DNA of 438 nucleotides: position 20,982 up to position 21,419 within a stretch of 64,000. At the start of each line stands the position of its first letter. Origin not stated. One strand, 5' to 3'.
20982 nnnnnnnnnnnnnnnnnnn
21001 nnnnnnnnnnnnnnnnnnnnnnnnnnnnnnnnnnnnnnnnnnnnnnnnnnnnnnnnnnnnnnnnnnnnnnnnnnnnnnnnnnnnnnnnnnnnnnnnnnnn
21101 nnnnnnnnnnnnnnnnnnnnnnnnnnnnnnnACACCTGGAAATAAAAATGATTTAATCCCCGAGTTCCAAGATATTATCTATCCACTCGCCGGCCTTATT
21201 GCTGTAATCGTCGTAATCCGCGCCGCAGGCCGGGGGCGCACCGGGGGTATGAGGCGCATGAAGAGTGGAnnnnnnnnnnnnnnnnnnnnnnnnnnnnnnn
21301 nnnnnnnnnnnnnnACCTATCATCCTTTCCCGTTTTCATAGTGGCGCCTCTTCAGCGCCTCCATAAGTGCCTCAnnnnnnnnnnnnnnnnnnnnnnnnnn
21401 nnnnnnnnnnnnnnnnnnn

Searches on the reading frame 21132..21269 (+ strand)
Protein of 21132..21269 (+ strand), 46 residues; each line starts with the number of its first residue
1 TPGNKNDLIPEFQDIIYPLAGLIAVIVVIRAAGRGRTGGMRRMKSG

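Call 91: search_protein_families(library=ncbifam, proteins=[window:21132-21269:+], max_evalue=10)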
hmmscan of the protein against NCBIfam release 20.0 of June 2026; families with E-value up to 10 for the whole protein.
seq(46 aa): 0 families
